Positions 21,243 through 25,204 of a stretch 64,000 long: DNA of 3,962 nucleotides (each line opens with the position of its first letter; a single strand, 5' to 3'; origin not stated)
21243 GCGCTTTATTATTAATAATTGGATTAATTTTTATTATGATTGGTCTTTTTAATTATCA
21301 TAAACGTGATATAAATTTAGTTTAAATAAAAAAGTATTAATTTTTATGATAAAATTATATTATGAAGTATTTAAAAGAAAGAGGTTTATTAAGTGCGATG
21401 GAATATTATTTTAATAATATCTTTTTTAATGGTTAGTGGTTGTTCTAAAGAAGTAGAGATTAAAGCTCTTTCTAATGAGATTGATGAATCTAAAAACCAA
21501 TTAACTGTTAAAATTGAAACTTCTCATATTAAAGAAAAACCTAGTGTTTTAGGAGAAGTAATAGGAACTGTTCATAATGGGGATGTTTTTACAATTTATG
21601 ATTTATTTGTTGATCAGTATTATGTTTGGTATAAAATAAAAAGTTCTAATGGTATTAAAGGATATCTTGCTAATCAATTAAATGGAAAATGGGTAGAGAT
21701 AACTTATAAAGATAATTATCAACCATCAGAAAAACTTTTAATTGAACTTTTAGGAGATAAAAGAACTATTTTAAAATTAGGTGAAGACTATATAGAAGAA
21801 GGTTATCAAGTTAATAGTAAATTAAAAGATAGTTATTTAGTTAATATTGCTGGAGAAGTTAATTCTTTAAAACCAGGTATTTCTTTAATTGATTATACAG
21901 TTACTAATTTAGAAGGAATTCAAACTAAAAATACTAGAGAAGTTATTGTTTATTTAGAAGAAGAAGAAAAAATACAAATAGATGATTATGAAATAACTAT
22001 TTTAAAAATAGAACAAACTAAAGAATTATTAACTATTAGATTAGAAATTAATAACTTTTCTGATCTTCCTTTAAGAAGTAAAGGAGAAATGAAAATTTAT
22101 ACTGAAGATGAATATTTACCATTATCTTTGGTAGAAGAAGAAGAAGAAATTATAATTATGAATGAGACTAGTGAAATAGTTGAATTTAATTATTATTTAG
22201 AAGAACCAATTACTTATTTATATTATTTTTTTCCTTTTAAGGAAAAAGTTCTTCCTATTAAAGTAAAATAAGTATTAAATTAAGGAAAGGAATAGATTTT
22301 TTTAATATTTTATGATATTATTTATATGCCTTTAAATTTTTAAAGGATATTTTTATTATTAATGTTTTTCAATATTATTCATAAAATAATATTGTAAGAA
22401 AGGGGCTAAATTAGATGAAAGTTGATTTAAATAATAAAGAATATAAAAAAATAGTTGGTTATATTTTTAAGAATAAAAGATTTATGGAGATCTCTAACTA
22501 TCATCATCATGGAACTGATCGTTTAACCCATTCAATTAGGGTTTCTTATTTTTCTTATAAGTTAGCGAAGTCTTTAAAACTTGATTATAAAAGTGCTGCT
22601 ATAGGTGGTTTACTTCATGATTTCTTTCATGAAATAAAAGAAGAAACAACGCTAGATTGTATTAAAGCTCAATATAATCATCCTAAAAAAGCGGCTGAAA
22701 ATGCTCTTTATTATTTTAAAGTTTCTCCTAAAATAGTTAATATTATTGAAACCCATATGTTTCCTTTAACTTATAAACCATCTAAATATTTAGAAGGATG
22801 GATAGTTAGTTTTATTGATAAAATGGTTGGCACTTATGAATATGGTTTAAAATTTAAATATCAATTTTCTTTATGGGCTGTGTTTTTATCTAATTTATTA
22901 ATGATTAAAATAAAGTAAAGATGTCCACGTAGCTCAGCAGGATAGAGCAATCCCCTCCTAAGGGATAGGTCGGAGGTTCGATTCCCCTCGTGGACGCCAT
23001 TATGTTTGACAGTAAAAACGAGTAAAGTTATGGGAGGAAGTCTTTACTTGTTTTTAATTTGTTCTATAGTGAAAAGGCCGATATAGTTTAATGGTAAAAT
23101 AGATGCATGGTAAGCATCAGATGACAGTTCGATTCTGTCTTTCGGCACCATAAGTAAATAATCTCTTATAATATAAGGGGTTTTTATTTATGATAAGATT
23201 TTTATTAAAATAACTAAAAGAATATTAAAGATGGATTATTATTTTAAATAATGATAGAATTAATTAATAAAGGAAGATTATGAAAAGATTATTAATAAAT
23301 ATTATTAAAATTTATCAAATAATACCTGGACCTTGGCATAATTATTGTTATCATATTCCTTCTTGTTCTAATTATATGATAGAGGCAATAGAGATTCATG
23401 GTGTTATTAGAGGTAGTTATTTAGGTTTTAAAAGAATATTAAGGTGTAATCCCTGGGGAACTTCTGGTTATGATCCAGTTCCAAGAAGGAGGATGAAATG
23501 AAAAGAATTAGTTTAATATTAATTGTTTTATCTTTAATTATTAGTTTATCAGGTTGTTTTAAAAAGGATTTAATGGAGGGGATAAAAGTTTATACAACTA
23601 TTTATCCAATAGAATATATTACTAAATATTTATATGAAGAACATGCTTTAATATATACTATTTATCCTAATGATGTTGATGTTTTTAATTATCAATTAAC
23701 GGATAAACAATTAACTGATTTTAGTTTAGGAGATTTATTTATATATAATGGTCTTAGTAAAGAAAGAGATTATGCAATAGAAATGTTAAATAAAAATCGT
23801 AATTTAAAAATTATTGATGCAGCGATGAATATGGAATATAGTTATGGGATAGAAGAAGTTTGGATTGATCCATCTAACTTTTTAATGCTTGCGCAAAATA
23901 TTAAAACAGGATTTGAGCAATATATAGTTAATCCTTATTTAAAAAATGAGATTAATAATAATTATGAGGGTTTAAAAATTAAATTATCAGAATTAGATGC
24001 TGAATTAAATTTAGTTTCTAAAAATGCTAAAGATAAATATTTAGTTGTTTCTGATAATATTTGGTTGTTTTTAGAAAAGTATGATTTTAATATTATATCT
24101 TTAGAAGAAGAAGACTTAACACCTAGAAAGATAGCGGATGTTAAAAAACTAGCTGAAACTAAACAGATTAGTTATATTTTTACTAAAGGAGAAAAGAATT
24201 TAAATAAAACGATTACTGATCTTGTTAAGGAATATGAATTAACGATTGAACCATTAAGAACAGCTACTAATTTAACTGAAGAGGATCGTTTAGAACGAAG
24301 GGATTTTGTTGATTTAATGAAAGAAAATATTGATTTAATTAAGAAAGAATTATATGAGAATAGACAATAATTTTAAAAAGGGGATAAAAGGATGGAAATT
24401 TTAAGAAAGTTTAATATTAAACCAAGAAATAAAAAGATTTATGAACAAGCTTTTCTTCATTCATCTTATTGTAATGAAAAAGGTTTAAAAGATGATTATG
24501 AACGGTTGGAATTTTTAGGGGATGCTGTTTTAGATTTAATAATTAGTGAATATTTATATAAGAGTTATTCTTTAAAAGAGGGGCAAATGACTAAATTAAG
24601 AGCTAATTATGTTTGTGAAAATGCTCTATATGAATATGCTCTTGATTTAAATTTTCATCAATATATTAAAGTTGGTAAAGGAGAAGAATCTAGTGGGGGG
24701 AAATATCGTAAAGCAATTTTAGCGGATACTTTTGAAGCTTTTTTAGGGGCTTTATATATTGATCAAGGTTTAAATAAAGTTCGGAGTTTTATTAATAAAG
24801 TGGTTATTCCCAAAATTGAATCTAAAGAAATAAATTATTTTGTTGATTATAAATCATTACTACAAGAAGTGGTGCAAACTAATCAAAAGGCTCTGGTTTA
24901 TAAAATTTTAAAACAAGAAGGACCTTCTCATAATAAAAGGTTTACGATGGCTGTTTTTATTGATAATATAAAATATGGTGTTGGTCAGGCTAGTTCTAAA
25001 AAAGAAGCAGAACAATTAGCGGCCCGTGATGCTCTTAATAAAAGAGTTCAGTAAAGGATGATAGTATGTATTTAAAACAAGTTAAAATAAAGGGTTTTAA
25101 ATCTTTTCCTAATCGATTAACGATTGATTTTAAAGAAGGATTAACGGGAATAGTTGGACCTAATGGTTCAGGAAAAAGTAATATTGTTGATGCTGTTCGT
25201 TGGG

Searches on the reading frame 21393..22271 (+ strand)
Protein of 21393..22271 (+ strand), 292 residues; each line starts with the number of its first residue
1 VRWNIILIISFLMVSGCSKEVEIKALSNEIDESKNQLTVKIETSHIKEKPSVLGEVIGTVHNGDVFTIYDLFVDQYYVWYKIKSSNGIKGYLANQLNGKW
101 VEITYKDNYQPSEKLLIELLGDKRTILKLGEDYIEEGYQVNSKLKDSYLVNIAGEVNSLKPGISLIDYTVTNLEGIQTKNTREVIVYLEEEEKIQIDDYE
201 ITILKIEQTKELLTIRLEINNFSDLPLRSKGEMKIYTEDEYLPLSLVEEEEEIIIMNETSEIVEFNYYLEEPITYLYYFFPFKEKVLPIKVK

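Call 13: search_protein_families(library=pfam, proteins=[window:21393-22271:+], max_evalue=0.001)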
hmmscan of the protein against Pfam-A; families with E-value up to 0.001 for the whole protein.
window:21393-22271:+ (292 aa): 2 families
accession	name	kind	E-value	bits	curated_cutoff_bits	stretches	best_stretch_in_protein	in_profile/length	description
PF16403.11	Bact_surface_Ig-like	-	8e-12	45.5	27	1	117-186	1-71/71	Bacterial surface protein, Ig-like domain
PF08239.17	SH3_3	-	1e-07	32.5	27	1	47-95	6-51/54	Bacterial SH3 domain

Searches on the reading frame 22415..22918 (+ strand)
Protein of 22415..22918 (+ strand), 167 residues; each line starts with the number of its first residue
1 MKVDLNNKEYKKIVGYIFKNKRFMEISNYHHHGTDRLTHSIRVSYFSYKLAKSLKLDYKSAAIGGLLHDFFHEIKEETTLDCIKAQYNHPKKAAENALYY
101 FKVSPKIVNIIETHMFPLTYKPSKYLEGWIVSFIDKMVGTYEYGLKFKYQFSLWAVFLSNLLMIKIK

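Call 13: search_protein_families(library=pfam, proteins=[window:22415-22918:+], max_evalue=0.001)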
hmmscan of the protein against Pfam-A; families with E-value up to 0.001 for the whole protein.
window:22415-22918:+ (167 aa): 1 family
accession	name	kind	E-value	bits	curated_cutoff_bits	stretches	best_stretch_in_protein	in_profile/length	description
PF01966.28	HD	-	2.6e-10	41.1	22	1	36-136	1-112/116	HD domain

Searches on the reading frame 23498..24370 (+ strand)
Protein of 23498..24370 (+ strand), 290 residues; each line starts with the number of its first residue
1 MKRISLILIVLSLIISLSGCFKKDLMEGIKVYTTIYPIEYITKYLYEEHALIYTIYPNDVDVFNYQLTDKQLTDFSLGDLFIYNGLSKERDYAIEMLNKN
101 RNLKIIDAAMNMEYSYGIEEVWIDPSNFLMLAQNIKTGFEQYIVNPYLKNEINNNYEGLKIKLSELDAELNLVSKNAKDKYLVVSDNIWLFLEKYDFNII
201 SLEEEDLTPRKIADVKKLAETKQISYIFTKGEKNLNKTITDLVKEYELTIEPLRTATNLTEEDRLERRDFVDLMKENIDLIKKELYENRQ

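Call 13: search_protein_families(library=pfam, proteins=[window:23498-24370:+], max_evalue=0.001)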
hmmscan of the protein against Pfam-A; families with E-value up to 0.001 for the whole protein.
window:23498-24370:+ (290 aa): 1 family
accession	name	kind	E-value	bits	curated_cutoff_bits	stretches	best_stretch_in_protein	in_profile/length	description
PF01297.22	ZnuA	-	5.6e-36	124.8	29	1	31-283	1-262/263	Zinc-uptake complex component A periplasmic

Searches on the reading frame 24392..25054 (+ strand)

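Call 13: search_protein_families(library=pfam, proteins=[window:24392-25054:+], max_evalue=0.001)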
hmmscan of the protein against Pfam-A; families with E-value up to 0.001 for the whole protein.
window:24392-25054:+ (220 aa): 4 families
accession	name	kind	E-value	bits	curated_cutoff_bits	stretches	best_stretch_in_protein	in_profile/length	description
PF14622.11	Ribonucleas_3_3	-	1.6e-38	132.2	35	1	13-141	1-127/128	Ribonuclease-III-like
PF00636.31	Ribonuclease_3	-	1.1e-26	94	27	1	37-126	1-102/102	Ribonuclease III domain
PF00035.32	dsrm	-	3.1e-21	76.2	23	1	153-217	1-65/66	Double-stranded RNA binding motif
PF14709.13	DND1_DSRM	-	3e-05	24.7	25.7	0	157-216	7-77/80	double strand RNA binding domain from DEAD END PROTEIN 1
